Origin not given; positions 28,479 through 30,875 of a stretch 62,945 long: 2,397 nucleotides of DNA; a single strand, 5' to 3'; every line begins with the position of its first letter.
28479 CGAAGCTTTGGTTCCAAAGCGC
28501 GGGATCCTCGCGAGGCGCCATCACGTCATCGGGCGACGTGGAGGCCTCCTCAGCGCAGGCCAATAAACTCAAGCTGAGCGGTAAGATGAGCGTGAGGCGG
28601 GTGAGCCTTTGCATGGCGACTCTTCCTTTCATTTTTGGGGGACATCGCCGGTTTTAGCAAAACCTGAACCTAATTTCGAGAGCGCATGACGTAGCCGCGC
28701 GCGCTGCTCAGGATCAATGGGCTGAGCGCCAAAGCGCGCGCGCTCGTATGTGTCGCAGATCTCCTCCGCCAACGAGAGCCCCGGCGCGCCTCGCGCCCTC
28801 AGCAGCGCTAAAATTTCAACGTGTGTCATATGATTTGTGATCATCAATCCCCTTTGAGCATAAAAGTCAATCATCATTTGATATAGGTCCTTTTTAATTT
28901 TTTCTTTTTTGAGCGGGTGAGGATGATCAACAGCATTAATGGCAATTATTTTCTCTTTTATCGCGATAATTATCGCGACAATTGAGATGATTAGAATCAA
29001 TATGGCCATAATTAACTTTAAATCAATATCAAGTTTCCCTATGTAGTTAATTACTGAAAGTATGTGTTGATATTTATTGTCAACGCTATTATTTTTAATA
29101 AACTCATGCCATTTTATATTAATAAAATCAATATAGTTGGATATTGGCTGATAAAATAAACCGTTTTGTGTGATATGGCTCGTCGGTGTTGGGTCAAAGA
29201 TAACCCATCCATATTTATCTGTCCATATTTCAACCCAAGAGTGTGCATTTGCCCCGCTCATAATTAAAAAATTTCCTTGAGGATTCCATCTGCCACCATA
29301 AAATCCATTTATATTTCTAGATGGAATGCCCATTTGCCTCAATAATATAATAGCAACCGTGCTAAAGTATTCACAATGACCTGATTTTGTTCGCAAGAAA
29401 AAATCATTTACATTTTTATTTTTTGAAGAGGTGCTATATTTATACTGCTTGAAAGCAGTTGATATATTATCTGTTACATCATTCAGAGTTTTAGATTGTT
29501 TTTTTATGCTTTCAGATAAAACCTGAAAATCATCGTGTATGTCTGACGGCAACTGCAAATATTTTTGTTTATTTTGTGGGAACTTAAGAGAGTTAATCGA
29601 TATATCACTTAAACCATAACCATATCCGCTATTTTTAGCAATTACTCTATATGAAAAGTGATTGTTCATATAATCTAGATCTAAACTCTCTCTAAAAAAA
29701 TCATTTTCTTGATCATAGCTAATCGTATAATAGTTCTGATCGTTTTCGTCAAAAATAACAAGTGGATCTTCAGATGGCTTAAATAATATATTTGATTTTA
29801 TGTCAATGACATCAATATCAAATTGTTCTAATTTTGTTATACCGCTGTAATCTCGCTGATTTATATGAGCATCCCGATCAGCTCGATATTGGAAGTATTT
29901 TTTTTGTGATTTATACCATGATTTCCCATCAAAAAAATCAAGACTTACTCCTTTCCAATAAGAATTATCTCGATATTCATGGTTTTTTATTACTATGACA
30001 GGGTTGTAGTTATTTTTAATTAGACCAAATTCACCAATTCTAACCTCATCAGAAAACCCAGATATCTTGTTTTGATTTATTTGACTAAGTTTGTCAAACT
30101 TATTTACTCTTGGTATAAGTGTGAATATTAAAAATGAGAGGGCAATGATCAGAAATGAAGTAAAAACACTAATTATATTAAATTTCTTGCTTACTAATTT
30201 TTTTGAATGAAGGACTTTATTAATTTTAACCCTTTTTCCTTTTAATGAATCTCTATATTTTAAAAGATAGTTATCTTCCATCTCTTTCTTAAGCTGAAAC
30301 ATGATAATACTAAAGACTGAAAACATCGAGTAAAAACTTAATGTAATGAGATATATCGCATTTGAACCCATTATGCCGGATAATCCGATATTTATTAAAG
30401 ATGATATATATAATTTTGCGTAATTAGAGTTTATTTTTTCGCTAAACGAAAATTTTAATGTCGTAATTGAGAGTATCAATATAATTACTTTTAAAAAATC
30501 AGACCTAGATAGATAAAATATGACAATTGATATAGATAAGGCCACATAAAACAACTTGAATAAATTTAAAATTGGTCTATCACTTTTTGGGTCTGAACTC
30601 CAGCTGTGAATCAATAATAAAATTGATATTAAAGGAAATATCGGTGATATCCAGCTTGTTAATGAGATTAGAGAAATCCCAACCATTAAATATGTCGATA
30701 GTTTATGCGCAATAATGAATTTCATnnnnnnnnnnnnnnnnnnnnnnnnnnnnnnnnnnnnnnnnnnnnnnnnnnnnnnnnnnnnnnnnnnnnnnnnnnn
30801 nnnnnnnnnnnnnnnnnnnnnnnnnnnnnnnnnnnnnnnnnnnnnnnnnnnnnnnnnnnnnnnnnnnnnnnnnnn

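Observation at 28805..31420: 2.6-kb AT-rich block inserted in frame across two adjacent genes (DUF58 and TgpA transglutaminase)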

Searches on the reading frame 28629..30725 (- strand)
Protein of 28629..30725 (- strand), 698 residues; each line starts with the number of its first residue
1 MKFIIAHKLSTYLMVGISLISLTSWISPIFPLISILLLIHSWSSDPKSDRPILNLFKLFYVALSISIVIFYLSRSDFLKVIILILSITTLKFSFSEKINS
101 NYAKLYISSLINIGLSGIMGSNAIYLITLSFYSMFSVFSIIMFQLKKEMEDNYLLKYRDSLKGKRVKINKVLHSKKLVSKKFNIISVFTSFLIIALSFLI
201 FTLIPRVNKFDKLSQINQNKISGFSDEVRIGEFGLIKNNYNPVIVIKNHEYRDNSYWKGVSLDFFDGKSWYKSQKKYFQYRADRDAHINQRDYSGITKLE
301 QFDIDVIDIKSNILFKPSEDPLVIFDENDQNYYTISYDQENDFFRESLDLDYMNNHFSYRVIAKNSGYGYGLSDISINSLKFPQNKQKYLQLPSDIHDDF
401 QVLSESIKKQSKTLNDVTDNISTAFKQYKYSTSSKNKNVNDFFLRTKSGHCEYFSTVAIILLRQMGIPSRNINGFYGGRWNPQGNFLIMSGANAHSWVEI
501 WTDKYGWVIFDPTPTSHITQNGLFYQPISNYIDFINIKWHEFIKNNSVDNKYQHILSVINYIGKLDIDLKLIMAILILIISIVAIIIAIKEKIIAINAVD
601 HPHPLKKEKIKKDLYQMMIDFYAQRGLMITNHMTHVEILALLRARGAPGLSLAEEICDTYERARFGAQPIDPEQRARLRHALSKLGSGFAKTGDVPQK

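Call 6: search_protein_families(library=pfam, proteins=[window:28629-30725:-], max_evalue=0.01)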
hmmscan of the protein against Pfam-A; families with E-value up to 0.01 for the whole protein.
window:28629-30725:- (698 aa): 3 families
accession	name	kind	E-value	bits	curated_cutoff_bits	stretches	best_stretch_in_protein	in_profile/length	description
PF01841.26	Transglut_core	-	7.8e-21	74.8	23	1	406-512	6-108/108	Transglutaminase-like superfamily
PF11992.13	TgpA_N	-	5.5e-11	42.5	30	1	76-276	78-253/333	TgpA N-terminal domain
PF13559.11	DUF4129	-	1.6e-09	38.1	24.8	1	614-682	1-68/69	Domain of unknown function (DUF4129)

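Call 10: find_homologous_proteins(query=window:28629-30725:-)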
Query window:28629-30725:- (698 aa): 55 proteins with E <= 0.001 among 8000 candidates.
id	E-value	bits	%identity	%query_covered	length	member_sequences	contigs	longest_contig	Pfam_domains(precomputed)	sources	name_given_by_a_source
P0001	0.0e+0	1554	100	100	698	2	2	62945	PF11992.14,PF13559.12,PF01841.26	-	-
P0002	6.4e-74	268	28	98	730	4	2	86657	PF11992.14,PF13559.12,PF01841.26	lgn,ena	-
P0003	7.4e-69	251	27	98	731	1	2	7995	PF11992.14,PF13559.12,PF01841.26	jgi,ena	-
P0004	1.3e-61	227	26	98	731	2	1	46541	PF11992.14,PF13559.12,PF01841.26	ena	-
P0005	2.8e-55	206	28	78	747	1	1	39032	PF11992.14,PF13559.12,PF01841.26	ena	-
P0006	1.0e-54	204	29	79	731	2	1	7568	PF11992.14,PF13559.12,PF01841.26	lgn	-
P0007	1.1e-54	204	28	39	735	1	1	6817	PF11992.14,PF13559.12,PF01841.26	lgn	-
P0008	2.7e-53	200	28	78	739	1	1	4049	PF11992.14,PF13559.12,PF01841.26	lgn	-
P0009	1.4e-51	194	23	96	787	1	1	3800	PF11992.14,PF13559.12,PF01841.26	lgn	-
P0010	3.2e-50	190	25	78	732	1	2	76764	PF11992.14,PF13559.12,PF01841.26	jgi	jgi:transglutaminase-like putative cysteine protease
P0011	1.0e-45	175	23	99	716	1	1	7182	PF11992.14,PF13559.12,PF01841.26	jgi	jgi:protein-glutamine gamma-glutamyltransferase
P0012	1.6e-45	174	22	100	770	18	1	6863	PF11992.14,PF13559.12,PF01841.26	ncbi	-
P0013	1.6e-42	164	23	98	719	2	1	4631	PF11992.14,PF13559.12,PF01841.26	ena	-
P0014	3.2e-42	163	24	98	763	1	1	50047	PF11992.14,PF13559.12,PF01841.26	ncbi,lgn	-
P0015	2.6e-41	160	24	96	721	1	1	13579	PF11992.14,PF13559.12,PF01841.26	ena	-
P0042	1.5e-20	92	27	63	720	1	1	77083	PF11992.14,PF01841.26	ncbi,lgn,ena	-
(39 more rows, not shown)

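Call 11: find_encoding_contigs(protein=P0002, flank=6000, max_places=3)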
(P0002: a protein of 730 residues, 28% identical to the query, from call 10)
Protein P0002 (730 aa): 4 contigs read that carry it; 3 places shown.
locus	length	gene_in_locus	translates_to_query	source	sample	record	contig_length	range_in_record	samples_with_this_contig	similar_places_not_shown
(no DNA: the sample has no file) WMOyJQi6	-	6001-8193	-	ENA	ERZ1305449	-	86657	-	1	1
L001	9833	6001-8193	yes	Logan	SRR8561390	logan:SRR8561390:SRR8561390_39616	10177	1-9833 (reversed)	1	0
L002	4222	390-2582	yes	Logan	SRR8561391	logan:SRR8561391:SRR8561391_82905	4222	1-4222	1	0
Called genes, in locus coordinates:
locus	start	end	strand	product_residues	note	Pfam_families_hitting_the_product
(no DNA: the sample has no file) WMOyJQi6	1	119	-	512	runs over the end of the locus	PF28550:DUF8436, PF00890:FAD_binding_2 (weak), PF01266:DAO (weak), PF01494:FAD_binding_3, PF03486:HI0933_like (weak), PF12831:FAD_oxidored (weak), PF13450:NAD_binding_8, PF21688:FAD-depend_C, +6 more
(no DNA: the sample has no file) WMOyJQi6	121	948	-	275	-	PF00902:TatC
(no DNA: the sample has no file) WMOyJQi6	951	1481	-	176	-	PF02416:TatA_B_E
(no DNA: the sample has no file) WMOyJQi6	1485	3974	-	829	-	PF00912:Transgly, PF17092:PCB_OB, PF00905:Transpeptidase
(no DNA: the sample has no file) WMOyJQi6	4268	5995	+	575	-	PF01882:DUF58 (weak)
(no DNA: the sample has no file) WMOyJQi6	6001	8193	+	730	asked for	PF11992:TgpA_N, PF01841:Transglut_core, PF13559:DUF4129 (weak)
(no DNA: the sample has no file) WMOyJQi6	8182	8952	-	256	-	PF00072:Response_reg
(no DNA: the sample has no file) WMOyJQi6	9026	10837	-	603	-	PF07973:tRNA_SAD, PF00587:tRNA-synt_2b, PF03129:HGTP_anticodon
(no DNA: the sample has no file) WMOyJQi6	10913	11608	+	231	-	PF00596:Aldolase_II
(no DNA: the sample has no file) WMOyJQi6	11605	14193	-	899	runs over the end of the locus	PF11617:Cu-binding_MopE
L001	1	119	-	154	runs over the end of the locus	?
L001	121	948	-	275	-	PF00902:TatC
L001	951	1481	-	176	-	PF02416:TatA_B_E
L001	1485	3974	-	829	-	PF00912:Transgly, PF17092:PCB_OB, PF00905:Transpeptidase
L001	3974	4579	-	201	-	-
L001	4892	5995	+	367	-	PF01882:DUF58 (weak)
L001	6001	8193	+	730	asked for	PF11992:TgpA_N, PF01841:Transglut_core, PF13559:DUF4129 (weak)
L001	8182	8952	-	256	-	PF00072:Response_reg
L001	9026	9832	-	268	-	?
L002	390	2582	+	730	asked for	PF11992:TgpA_N, PF01841:Transglut_core, PF13559:DUF4129 (weak)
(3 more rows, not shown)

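Call 12: find_encoding_contigs(protein=P0004, flank=6000, max_places=2)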
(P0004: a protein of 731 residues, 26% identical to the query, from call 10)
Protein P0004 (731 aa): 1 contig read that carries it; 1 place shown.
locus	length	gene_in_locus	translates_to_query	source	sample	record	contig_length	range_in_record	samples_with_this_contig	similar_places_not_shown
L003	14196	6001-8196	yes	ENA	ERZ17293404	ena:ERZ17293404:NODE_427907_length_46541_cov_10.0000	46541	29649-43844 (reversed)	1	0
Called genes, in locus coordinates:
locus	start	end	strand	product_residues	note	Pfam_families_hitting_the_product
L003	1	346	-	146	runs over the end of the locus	PF02416:TatA_B_E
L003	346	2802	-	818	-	PF00912:Transgly, PF17092:PCB_OB, PF00905:Transpeptidase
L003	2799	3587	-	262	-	-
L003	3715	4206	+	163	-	-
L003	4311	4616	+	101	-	PF00253:Ribosomal_S14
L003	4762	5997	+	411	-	PF01882:DUF58 (weak)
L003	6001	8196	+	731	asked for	PF11992:TgpA_N, PF01841:Transglut_core, PF13559:DUF4129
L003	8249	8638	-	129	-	PF14107:DUF4280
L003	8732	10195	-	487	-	-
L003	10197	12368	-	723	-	PF05954:Phage_GPD, PF04717:Phage_base_V, PF22178:Gp5_trimer_C, PF06715:Gp5_C (faint)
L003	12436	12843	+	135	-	-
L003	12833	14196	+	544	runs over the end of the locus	PF00158:Sigma54_activat, PF01078:Mg_chelatase (faint), PF13191:AAA_16 (weak), PF14532:Sigma54_activ_2, PF07728:AAA_5, PF13401:AAA_22 (faint), PF25601:AAA_lid_14 (faint)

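Call 17: find_related_loci(query=A1, collection=genome_contigs, flank=5000)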
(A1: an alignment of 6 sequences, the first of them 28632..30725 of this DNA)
Query A1 (698 aa) in genome_contigs; peptide patterns used: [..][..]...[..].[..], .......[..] (x = any residue, [..] = any of these).
600 stretches matched a pattern (row limit reached: there are more); 503 encode a relative of the query (tblastn E <= 1e-3); the best 80 are kept; 80 distinct loci.
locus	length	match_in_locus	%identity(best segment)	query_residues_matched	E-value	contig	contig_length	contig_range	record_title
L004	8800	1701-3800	30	1-693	9e-84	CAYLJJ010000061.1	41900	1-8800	MAG TPA_asm: uncultured Nannocystaceae bacterium isolate binchicken_co141_483 genome assembly, contig: NODE_4015_length_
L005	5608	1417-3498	28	1-671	1e-81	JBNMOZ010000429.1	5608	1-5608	MAG: Bradymonadia bacterium isolate 3300055292_31 Ga0535668_0031596, whole genome shotgun sequence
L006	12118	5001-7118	27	1-686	1e-78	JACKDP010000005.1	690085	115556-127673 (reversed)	MAG: Myxococcales bacterium isolate HK-STAS-MYXO-10 HK-STAS-MYXO-10_5, whole genome shotgun sequence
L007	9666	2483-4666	27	1-687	5e-77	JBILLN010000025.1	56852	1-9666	MAG: Bradymonadia bacterium isolate ME2017-08-05_3300034118_group7_bin165 Rohwer_bin1474_scaffold_99_c1, whole genome sh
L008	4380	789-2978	25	1-688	2e-73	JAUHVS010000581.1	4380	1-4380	MAG: bacterium isolate 1_bin.25 NODE_8381_length_4380_cov_0.788855, whole genome shotgun sequence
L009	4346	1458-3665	29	1-686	3e-72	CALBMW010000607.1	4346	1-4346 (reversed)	MAG TPA_asm: uncultured Myxococcales bacterium isolate ERR2206779_bin.31_CONCOCT_v1.1_MAG genome assembly, contig: ERZ89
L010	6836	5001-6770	28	1-558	1e-70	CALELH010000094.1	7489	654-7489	MAG TPA_asm: uncultured Myxococcales bacterium isolate ERR598995_bin.40_CONCOCT_v1.1_MAG genome assembly, contig: ERZ842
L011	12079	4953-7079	24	1-667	1e-66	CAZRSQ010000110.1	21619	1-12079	MAG TPA_asm: uncultured Kofleriaceae bacterium isolate SRP287051_co2_177 genome assembly, contig: NODE_4793_length_21619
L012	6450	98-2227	24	1-686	9e-67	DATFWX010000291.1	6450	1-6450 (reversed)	MAG TPA_asm: Polyangia bacterium isolate SMAG_U9502 k141_1143628, whole genome shotgun sequence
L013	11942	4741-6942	25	1-686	4e-66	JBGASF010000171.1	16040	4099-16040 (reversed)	MAG: Polyangia bacterium isolate MAG_MBR_AS.47 MBRAS-47_NODE_171_length_16040_cov_4.876214, whole genome shotgun sequenc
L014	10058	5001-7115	26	1-666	6e-68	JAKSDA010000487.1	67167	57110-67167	MAG: Proteobacteria bacterium isolate MAG.37 k141_6873618, whole genome shotgun sequence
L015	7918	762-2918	22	1-685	4e-63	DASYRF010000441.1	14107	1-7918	MAG TPA_asm: Myxococcota bacterium isolate SMAG_U4504 k141_3261490, whole genome shotgun sequence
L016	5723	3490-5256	27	1-563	2e-60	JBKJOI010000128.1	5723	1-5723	MAG: Haliangiales bacterium isolate ant_bin.405 k117_3659340, whole genome shotgun sequence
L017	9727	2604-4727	24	1-671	2e-60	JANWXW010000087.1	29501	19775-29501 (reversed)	MAG: Myxococcota bacterium isolate SKYG55 k141_5327, whole genome shotgun sequence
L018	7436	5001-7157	24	1-679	4e-60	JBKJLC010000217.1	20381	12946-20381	MAG: Kofleriaceae bacterium isolate ant_bin.269 k117_1213161, whole genome shotgun sequence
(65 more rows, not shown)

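Call 26: search_protein_representatives(protein=window:28821-30725:-)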
Query: 635 residues. Proteins with E-value up to 0.001 (for the whole library): 29027; up to 1e-10: 9892; up to 1e-30: 335. The best 150 are listed.
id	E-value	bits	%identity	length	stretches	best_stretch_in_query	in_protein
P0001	0.0e+00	1400.1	100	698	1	1-635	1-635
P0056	8.2e-66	239.4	29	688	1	15-633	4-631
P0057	1.3e-61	225.5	30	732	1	1-544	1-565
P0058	1.8e-60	221.7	30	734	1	2-558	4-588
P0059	7.1e-58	213.1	31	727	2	387-545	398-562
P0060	2.2e-57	211.5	31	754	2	388-556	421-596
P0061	6.7e-57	209.9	35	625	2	1-282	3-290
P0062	3.3e-56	207.6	29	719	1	1-552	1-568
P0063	1.9e-54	201.9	30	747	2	1-275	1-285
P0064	2.0e-54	201.8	31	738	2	2-278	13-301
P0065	2.2e-54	201.6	29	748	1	1-561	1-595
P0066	2.2e-53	198.3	28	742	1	1-553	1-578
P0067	3.0e-53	197.8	28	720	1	1-543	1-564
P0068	3.4e-53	197.7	30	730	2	1-275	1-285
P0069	3.7e-53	197.6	27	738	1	1-555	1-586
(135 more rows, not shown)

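Call 51: find_encoding_contigs(protein=P0042, flank=6000, max_places=1)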
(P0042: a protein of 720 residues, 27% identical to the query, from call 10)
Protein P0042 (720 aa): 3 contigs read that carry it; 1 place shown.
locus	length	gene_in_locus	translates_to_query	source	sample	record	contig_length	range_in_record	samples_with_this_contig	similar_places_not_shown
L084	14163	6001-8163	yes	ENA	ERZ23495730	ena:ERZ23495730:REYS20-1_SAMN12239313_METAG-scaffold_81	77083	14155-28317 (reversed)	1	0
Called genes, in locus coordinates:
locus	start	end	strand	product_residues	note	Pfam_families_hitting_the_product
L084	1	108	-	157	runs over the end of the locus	PF01257:2Fe-2S_thioredx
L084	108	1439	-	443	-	PF00346:Complex1_49kDa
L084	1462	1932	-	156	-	PF00329:Complex1_30kDa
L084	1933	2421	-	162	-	PF01058:Oxidored_q6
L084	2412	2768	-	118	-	PF00507:Oxidored_q4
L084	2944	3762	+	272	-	PF08543:Phos_pyr_kin, PF00294:PfkB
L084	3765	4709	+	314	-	PF00493:MCM (faint), PF20030:bpMoxR, PF00004:AAA (weak), PF07726:AAA_3, PF07728:AAA_5, PF17863:AAA_lid_2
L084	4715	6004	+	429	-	PF01882:DUF58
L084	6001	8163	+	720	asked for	PF11992:TgpA_N, PF01841:Transglut_core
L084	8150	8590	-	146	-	-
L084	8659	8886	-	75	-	-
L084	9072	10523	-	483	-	PF00953:Glycos_transf_4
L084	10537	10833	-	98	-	PF07238:PilZ (weak)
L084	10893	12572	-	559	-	PF00528:BPD_transp_1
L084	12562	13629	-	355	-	PF00005:ABC_tran, PF13304:AAA_21 (faint), PF08402:TOBE_2 (faint)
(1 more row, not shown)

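Call 65: search_protein_families(library=ncbifam, proteins=[window:28632-30725:-], max_evalue=0.01)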
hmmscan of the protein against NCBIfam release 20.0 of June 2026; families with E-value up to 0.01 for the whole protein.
window:28632-30725:- (698 aa): 0 families

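Call 66: search_solved_structures(query=window:28632-30725:-, max_evalue=0.001)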
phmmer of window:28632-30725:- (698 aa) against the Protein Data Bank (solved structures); distinct sequences matched with E-value up to 0.001: 1.
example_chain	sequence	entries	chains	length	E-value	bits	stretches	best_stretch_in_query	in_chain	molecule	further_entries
6g49_A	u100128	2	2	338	8.3e-19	70.8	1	435-513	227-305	Protein-glutamine gamma-glutamyltransferase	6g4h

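Call 74: search_dna_similar(query=window:28821-30725:-, collection=plasmids, mode=protein, max_rows=8)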
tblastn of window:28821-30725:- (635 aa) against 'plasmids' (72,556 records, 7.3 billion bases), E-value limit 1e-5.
Records with a match: 166; places in all: 168; records where one place covers at least 80% of the query: 0.
Best place of each record, by identity: <60% 166.
By first word of the organism name: Ralstonia 137; Cupriavidus 4; Listeria 3; Halorussus 2; Legionella 1; Bacillus 1; Kineococcus 1; Salinibaculum 1; Rubrobacter 1; Enterococcus 1; and 14 more.
By predicted mobility (MOB-suite, as given by PLSDB): mobilizable 107; non-mobilizable 59.
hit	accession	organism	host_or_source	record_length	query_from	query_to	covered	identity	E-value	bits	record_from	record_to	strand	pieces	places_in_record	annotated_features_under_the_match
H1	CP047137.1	Ralstonia solanacearum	Potato,Single cell,tuber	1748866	187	513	51%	24.6%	4e-20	103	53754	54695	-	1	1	none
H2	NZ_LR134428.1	Legionella adelaidensis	environmental,Cooling tower water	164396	185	513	52%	24.0%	7e-15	86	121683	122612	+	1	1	DUF3488 and transglutaminase-like domain-containing protein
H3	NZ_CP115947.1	Ralstonia solanacearum MolK2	Musa sp.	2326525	187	513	51%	24.0%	3e-21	106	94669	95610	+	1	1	record has no annotation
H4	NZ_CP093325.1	Bacillus sp. N5-665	whole organism,peat soil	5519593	226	513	45%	26.5%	1e-13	82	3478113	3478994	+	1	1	none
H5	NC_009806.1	Kineococcus radiotolerans SRS30216 = ATCC BAA-149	-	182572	260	527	42%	24.7%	2e-10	72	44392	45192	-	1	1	DUF3488 and transglutaminase-like domain-containing protein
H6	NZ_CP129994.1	Salinibaculum sp. KK48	cell culture,sediment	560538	207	514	49%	21.3%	6e-10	71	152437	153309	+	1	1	transglutaminaseTgpA domain-containing protein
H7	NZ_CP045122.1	Rubrobacter marinus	single pure culture,marine sediment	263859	214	514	47%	21.7%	9e-9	67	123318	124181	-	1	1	DUF3488 and transglutaminase-like domain-containing protein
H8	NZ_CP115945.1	Ralstonia syzygii R24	Syzygium aromaticum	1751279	256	513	41%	24.8%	6e-15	87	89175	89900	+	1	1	none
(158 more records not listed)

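Call 75: search_dna_similar(query=window:28821-30725:-, collection=phages, mode=protein, max_rows=8)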
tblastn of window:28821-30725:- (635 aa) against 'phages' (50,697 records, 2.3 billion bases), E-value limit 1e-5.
Records with a match: 12; places in all: 12; records where one place covers at least 80% of the query: 0.
Best place of each record, by identity: <60% 12.
By first word of the organism name: Listeria 6; Bacteriophage 5; Stenotrophomonas 1.
By host as written in the record: Listeria monocytogenes 6; - 5; Stenotrophomonas maltophilia 1.
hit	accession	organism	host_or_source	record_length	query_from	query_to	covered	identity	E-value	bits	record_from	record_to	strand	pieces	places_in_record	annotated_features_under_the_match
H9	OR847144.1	Listeria phage LM 4-11-1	Listeria monocytogenes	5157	215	536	51%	23.6%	2e-14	83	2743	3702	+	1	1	record has no annotation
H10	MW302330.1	Stenotrophomonas phage TS-12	Stenotrophomonas maltophilia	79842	241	513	43%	26.6%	3e-15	86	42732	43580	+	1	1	hypothetical protein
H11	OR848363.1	Listeria phage LM 4-14-1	Listeria monocytogenes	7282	384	536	24%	29.9%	1e-12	77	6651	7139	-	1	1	record has no annotation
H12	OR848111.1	Listeria phage LM 4-14-1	Listeria monocytogenes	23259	388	529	22%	30.3%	2e-12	77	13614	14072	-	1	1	record has no annotation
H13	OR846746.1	Listeria phage LM 4-11-1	Listeria monocytogenes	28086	388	529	22%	30.3%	2e-12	77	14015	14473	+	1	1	record has no annotation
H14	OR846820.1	Listeria phage LM 4-11-1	Listeria monocytogenes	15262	388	529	22%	29.7%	9e-12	75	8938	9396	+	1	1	record has no annotation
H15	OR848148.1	Listeria phage LM 4-14-1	Listeria monocytogenes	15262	388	529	22%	29.7%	9e-12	75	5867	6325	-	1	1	record has no annotation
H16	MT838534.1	Bacteriophage sp.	human fecal samples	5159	387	529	23%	26.3%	9e-9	65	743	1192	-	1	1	record has no annotation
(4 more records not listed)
